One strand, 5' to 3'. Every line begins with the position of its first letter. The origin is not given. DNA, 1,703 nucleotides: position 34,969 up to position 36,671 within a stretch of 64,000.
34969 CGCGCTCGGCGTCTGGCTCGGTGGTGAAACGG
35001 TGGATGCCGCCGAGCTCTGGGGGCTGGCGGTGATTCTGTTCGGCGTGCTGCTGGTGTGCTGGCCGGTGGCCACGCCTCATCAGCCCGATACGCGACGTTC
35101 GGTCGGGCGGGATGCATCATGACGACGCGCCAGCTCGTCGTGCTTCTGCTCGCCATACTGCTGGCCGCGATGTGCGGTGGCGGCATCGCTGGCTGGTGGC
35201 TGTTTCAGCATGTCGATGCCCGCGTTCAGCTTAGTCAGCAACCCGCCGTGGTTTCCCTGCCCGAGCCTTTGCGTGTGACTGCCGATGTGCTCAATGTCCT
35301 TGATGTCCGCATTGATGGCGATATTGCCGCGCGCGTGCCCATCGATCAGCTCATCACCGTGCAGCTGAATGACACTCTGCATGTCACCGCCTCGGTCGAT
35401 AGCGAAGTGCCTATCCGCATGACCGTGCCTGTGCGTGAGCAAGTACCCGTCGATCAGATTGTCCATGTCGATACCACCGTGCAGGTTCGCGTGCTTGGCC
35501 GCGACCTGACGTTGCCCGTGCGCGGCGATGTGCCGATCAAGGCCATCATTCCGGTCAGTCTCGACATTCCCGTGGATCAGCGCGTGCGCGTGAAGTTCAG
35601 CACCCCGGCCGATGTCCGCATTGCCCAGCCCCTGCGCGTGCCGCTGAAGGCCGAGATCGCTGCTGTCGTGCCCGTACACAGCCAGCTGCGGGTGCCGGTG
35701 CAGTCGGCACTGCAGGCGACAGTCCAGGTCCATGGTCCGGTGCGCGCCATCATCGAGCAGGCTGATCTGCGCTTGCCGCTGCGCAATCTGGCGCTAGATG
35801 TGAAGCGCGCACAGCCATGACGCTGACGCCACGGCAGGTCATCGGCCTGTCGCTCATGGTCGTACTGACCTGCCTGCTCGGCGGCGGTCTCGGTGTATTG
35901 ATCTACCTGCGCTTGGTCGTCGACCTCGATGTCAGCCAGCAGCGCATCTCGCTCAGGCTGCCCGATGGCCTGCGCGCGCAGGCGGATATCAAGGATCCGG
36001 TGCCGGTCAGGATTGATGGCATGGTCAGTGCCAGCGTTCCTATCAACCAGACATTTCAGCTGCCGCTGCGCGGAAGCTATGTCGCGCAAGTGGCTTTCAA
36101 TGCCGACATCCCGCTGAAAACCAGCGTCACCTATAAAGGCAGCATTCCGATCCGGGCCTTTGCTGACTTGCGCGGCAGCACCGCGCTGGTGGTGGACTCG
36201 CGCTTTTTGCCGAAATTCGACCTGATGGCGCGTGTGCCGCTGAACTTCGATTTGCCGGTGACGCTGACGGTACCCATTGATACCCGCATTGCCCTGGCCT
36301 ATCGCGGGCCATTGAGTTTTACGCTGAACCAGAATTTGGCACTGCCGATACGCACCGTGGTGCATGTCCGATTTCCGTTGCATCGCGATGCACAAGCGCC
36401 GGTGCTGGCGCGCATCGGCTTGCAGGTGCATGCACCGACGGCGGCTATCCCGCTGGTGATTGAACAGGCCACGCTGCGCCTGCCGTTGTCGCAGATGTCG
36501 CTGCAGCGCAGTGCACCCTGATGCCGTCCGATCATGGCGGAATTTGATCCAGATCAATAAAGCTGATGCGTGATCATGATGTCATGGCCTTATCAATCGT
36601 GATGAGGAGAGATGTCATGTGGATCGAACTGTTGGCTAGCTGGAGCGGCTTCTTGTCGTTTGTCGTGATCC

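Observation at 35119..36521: Translationally coupled pair of paralogous membrane-anchored proteins of no recognisable family, chained to an EamA exporter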

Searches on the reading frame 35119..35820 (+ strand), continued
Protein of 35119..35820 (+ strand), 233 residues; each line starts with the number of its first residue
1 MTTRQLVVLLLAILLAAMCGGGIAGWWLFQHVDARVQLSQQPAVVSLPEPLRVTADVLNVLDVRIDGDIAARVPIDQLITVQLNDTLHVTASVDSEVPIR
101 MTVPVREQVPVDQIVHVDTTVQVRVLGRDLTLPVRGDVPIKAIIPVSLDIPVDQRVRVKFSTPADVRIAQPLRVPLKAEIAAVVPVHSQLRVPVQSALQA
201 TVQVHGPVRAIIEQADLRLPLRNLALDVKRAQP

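Call 79: search_dna_similar(query=L004:3763-5982:+, collection=plasmids, mode=protein, max_evalue=0.001, max_rows=25)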
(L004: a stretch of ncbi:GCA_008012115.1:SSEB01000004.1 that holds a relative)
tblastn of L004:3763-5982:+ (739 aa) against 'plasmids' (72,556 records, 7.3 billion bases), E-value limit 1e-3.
Records with a match: 44; places in all: 59; records where one place covers at least 80% of the query: 6.
Best place of each record, by identity: <60% 44.
By first word of the organism name: Pseudomonas 10; Cupriavidus 6; Caballeronia 5; Azospirillum 4; Burkholderia 4; Vibrio 3; Paraburkholderia 3; Massilia 2; Indioceanicola 1; Azospira 1; and 5 more.
By predicted mobility (MOB-suite, as given by PLSDB): non-mobilizable 23; mobilizable 14; conjugative 7.
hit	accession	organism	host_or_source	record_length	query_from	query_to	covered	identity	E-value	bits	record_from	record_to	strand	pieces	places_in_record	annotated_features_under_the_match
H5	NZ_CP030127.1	Indioceanicola profundi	sediment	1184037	2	739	87%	30.3%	7e-29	221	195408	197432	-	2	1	none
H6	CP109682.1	Pseudomonas aeruginosa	Homo sapiens,whole organism,swab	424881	3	739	100%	26.1%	4e-41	170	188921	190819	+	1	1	DUF1302 domain-containing protein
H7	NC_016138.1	Pseudomonas aeruginosa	-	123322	4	735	87%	29.3%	2e-36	214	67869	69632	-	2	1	DUF1302 domain-containing protein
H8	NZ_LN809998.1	Pseudomonas aeruginosa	-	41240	38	739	95%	26.6%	1e-33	147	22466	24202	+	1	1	DUF1302 domain-containing protein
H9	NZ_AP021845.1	Azospira sp. I09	-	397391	2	739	89%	28.5%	1e-27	186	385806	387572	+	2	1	DUF1302 domain-containing protein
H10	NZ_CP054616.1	Azospirillum oryzae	cell culture,soil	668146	20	739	85%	29.3%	8e-17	164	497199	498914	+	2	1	DUF1302 family protein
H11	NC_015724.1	Cupriavidus necator N-1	soil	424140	20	530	69%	25.2%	3e-19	100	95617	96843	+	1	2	DUF1302 domain-containing protein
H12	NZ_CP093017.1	Pseudomonas aeruginosa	River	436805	9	525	70%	24.3%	8e-14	83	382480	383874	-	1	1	DUF1302 domain-containing protein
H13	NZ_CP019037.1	Massilia putida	Soil,wolfram mine tailing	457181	3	511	69%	24.1%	6e-15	87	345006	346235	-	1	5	DUF1302 domain-containing protein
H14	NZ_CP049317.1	Caballeronia sp. SBC2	whole organism,soil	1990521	3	532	72%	22.3%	1e-11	77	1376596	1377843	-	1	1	none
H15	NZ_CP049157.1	Caballeronia sp. SBC1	whole organism,soil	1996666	3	532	72%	22.3%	1e-11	77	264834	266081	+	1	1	none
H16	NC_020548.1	Azoarcus sp. KH32C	-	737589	2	459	62%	25.6%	3e-22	110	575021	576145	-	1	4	DUF1302 family protein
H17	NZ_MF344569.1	Pseudomonas aeruginosa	-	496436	17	458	60%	25.7%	1e-22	111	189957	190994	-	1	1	DUF1302 domain-containing protein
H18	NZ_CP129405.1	Pseudomonas aeruginosa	Homo sapiens,Secretions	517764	17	458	60%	25.7%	1e-22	111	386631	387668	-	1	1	DUF1302 domain-containing protein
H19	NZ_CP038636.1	Cupriavidus oxalaticus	whole organism,sewage sludge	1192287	4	463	62%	24.7%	6e-19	100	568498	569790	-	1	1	none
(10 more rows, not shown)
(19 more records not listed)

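Call 80: search_dna_similar(query=L004:8269-9564:+, collection=plasmids, mode=protein, max_evalue=0.001, max_rows=25)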
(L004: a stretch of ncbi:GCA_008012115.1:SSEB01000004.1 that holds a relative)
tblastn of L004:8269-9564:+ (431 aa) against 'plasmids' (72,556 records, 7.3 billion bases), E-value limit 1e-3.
Records with a match: 12; places in all: 16; records where one place covers at least 80% of the query: 10.
Best place of each record, by identity: <60% 12.
By first word of the organism name: Acinetobacter 6; Tsukamurella 2; Marinobacter 1; Nocardia 1; Fusobacterium 1; Acetoanaerobium 1.
By predicted mobility (MOB-suite, as given by PLSDB): non-mobilizable 9; mobilizable 2; conjugative 1.
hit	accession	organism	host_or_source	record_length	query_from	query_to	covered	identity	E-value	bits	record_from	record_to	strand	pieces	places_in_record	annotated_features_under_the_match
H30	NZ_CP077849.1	Acinetobacter baumannii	Homo sapiens,Rectal swab_P28_BU14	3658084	4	410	94%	49.1%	4e-138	443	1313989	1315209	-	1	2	none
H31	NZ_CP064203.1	Acinetobacter baumannii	Homo sapiens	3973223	4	410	94%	49.1%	4e-138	443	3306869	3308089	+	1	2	none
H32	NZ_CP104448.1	Acinetobacter baumannii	Homo sapiens,sputum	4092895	4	410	94%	49.1%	4e-138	443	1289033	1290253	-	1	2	none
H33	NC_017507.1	Marinobacter adhaerens HP15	German Wadden Sea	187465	4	408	94%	46.6%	1e-59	416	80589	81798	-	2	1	DUF445 family protein | hypothetical protein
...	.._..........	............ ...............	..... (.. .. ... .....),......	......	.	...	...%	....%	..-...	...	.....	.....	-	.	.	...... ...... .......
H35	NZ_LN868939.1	Nocardia farcinica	not known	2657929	20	409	90%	31.6%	7e-63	226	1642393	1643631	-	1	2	none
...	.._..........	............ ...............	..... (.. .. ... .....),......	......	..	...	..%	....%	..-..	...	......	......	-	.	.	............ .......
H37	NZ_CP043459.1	Acinetobacter baumannii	Homo sapiens,Skin/Wound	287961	15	409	92%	28.2%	3e-50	190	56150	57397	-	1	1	membrane protein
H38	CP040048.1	Acinetobacter baumannii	Homo sapiens,blood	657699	15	409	92%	28.2%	3e-50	190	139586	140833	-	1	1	hypothetical protein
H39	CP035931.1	Acinetobacter baumannii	Homo sapiens,blood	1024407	15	409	92%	28.2%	3e-50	190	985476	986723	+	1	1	hypothetical protein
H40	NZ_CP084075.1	Fusobacterium vincentii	-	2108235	227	409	42%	23.5%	2e-12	77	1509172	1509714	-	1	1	none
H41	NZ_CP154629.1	Acetoanaerobium noterae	cell culture,Sludge of a digestion ...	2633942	216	380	38%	21.8%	1e-7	62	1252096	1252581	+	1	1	none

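Call 81: get_annotated_region(hit=H31, flank=6000)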
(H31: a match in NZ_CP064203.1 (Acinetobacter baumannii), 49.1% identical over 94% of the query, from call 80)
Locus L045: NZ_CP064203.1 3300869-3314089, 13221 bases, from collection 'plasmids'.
description: Acinetobacter baumannii strain X4-300 plasmid unnamed1, complete sequence
organism: Acinetobacter baumannii (NCBI taxid 470)
taxonomy: Bacteria; Pseudomonadota; Gammaproteobacteria; Moraxellales; Moraxellaceae; Acinetobacter; Acinetobacter baumannii
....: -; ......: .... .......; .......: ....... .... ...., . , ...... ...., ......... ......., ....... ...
typing (MOB-suite, as given by PLSDB): conjugative; relaxase MOBP,MOBP; mating-pair formation MPF_T
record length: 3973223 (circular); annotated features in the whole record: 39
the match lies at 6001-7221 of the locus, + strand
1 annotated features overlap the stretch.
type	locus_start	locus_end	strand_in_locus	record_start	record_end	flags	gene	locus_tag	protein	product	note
predicted_resistance_gene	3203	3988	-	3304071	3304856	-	ant(3'')-IIa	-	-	aminoglycoside nucleotidyltransferase ANT(3'')-IIa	predicted by amrfinderplus; class AMINOGLYCOSIDE; identity 99.24%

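Call 92: find_related_loci(query=P0150, collection=metagenome_contigs, flank=7000)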
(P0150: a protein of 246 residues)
Query P0150 (246 aa) in metagenome_contigs; peptide patterns used: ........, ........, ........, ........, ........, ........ (x = any residue, [..] = any of these).
222 stretches matched a pattern; 1 encode a relative of the query (tblastn E <= 1e-3); 1 distinct loci.
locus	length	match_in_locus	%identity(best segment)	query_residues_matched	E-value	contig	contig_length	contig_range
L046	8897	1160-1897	100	1-246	7e-159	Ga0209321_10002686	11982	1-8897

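Call 99: list_cluster_members(proteins=[P0059, P0070, P0083, P0098, P0120, P0142, P0173, P0179, P0199, P0160])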
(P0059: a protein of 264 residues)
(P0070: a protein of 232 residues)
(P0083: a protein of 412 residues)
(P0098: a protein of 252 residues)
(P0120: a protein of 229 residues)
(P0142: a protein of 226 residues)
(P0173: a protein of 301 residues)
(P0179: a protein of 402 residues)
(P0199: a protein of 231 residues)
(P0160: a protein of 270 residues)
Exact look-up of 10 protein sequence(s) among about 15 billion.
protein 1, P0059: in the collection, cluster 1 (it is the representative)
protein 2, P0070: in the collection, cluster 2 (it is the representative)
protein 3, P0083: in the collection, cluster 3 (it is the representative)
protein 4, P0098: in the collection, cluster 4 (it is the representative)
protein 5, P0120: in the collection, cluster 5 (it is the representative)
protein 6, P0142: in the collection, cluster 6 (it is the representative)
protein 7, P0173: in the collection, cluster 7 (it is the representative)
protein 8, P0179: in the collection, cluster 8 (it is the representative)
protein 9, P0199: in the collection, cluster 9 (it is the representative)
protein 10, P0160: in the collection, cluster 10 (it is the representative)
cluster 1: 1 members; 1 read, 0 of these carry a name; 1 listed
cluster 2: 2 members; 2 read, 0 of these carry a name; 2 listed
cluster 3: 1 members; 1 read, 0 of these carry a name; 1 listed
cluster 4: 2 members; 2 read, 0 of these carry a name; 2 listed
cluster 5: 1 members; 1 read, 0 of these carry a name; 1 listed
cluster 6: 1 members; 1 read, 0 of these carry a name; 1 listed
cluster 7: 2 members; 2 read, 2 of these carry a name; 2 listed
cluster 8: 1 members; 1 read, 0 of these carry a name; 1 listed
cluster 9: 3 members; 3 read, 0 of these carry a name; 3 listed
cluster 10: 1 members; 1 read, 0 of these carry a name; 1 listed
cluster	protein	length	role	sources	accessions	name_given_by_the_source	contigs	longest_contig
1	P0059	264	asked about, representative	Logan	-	-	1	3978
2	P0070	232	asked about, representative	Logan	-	-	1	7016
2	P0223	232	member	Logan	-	-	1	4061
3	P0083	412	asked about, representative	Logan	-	-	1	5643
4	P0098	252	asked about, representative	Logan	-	-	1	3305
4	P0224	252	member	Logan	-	-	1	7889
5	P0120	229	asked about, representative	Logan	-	-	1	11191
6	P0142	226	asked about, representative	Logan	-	-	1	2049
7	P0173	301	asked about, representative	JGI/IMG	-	hypothetical protein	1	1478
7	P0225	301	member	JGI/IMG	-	hypothetical protein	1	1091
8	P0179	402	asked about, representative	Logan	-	-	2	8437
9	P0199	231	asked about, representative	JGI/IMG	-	-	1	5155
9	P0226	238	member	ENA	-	-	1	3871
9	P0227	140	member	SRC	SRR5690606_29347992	-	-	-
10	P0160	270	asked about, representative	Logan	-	-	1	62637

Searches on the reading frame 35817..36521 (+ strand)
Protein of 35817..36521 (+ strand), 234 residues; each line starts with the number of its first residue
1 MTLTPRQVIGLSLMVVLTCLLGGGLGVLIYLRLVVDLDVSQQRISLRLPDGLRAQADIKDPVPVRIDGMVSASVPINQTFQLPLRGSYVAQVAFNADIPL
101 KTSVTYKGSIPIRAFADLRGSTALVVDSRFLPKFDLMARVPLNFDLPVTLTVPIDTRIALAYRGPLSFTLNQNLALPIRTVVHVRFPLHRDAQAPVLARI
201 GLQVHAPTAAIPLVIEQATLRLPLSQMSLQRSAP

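Call 6: search_protein_families(library=pfam, proteins=[window:35817-36521:+], max_evalue=1)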
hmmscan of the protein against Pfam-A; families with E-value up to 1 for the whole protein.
window:35817-36521:+ (234 aa): 0 families

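Call 7: search_protein_families(library=ncbifam, proteins=[window:35817-36521:+], max_evalue=1)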
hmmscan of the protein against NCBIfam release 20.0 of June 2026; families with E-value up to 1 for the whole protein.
window:35817-36521:+ (234 aa): 0 families

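Call 10: find_homologous_proteins(query=window:35817-36521:+, max_evalue=0.001)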
Query window:35817-36521:+ (234 aa): 25 proteins with E <= 0.001 among 1361 candidates.
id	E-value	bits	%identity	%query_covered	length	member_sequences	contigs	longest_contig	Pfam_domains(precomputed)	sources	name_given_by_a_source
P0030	3.7e-139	480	98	100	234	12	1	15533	-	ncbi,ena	-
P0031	1.9e-130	451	91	100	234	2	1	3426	-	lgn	-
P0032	3.5e-129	447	91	99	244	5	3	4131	-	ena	-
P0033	9.7e-129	446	89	100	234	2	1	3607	-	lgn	-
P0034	4.3e-128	444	90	100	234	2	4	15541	-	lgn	-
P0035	2.9e-127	441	89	100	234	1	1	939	-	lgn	-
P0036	3.4e-127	441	90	100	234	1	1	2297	-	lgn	-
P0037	1.2e-126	439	89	100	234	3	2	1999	-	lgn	-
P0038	9.3e-126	436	88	100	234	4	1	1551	-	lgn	-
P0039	2.2e-125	435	89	100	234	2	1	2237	-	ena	-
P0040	9.3e-124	429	88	100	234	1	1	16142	-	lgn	-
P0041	9.6e-123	426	87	100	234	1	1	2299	-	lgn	-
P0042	4.3e-120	417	86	100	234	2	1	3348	-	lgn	-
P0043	4.9e-119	414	85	100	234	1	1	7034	-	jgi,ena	-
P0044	2.3e-116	405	81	100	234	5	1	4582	-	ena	-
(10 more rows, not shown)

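Call 12: find_encoding_contigs(protein=P0030, flank=6000, max_places=2)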
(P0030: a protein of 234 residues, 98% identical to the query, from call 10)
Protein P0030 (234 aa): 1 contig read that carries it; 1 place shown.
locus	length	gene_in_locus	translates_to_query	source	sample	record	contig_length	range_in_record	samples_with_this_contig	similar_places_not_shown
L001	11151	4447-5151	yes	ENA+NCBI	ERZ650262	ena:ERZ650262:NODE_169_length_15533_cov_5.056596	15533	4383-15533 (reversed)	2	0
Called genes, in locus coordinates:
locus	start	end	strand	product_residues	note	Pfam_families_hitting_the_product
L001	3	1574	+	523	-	?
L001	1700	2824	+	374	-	PF00696:AA_kinase, PF01472:PUA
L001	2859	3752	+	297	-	PF00892:EamA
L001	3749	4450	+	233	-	-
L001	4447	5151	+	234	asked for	-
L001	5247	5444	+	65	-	-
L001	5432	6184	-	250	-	PF00027:cNMP_binding, PF13545:HTH_Crp_2, PF00325:Crp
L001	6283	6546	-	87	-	PF01649:Ribosomal_S20p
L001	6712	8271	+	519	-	PF03023:MurJ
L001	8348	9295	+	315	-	PF06574:FAD_syn, PF01687:Flavokinase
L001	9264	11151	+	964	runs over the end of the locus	PF00133:tRNA-synt_1, PF01406:tRNA-synt_1e (faint), PF09334:tRNA-synt_1g, PF13603:tRNA-synt_1_2 (weak), PF08264:Anticodon_1, PF06827:zf-FPG_IleRS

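Call 35: predict_structure(alignment_id=A2)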
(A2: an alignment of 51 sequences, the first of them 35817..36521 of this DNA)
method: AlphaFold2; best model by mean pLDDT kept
length: 234 residues; sequences in the alignment: 51
mean_pLDDT: 70.8   pTM: 0.28
mean pLDDT of the five models: 70.8, 61.3, 57.6, 52.5, 48.5
residues with pLDDT >= 90: 11; 70-90: 119; 50-70: 98; < 50: 6
segments of 3 or more residues with pLDDT < 50: 125-127
pLDDT, mean of each block of 10 residues (from residue 1): 76 91 87 80 77 62 65 73 71 67 72 72 53 66 78 70 69 74 71 56 63 74 70 49
secondary structure, 60 per line:
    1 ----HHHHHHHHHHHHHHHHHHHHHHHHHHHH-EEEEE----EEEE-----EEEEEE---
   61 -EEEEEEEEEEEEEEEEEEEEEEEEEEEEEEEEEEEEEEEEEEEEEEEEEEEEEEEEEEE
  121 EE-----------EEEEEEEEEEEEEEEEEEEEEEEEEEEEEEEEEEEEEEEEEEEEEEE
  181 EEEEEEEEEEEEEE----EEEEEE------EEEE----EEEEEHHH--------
elements in order: H5-32 E34-38 E43-46 E52-57 E62-122 E134-194 E199-204 E211-214 E219-223

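Call 46: fold_search(model_id=the predicted structure, library=pdb)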
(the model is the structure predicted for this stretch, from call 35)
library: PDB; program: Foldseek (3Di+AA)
matches with E <= 10: 220; with E <= 0.001: 0
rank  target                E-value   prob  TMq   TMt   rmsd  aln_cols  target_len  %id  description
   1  6qz9_0A               2.2e-03  0.44  0.10  0.09  19.1       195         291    7  The cryo-EM structure of the collar complex and tail axis in bacteriophage phi29 (released 2019-06-12)
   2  8egr_I                7.2e-03  0.98  0.15  0.15  14.8       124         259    6  Upper tail structure of Staphylococcus phage Andhra (released 2022-12-14)
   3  9ign_H                1.5e-02  0.47  0.11  0.07  33.1       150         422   11  Aerolysin E254A/E258A in styrene-maleic acid lipid particles (released 2025-11-26)
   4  9fnq_A                1.6e-02  0.47  0.11  0.07  33.0       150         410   12  Aerolysin double mutant K238A/K244A in styrene-maleic acid lipid particles (released 2025-02-12)
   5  5ec5_B                1.6e-02  0.21  0.10  0.09  29.5       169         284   13  Crystal structure of lysenin pore (released 2016-05-18)
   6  5ec5_M                1.7e-02  0.15  0.10  0.09  36.0       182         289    6  Crystal structure of lysenin pore (released 2016-05-18)
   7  5ec5_C                2.2e-02  0.25  0.12  0.11  31.4       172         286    9  Crystal structure of lysenin pore (released 2016-05-18)
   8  5gaq_A                2.3e-02  0.44  0.14  0.12  16.5       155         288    8  Cryo-EM structure of the Lysenin Pore (released 2016-04-06)
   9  9fm6_A                2.4e-02  0.38  0.12  0.08  38.2       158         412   12  Aerolysin Wildtype in styrene-maleic acid lipid particles (released 2025-02-12)
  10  5ec5_A                2.6e-02  0.69  0.15  0.13  30.6       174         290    9  Crystal structure of lysenin pore (released 2016-05-18)
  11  9fml_A                2.7e-02  0.47  0.13  0.09  33.7       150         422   13  Aerolysin heptamer in membrane inserted form reconstituted in amphipoles. (released 2025-02-12)
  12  5ec5_L                3.2e-02  0.30  0.13  0.12  29.9       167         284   11  Crystal structure of lysenin pore (released 2016-05-18)
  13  5ec5_I                4.7e-02  0.13  0.09  0.08  35.6       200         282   10  Crystal structure of lysenin pore (released 2016-05-18)
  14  5ec5_E                5.6e-02  0.63  0.15  0.13  30.8       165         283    9  Crystal structure of lysenin pore (released 2016-05-18)
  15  5ec5_D                5.6e-02  0.30  0.14  0.12  21.0       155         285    6  Crystal structure of lysenin pore (released 2016-05-18)
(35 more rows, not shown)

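Call 53: search_protein_families(library=padloc, proteins=[window:35817-36521:+], max_evalue=1)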
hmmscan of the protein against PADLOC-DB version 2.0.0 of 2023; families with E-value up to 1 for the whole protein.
window:35817-36521:+ (234 aa): 0 families

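Call 54: search_protein_families(library=phrogs, proteins=[window:35817-36521:+], max_evalue=1)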
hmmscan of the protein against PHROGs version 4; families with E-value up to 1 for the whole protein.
window:35817-36521:+ (234 aa): 0 families
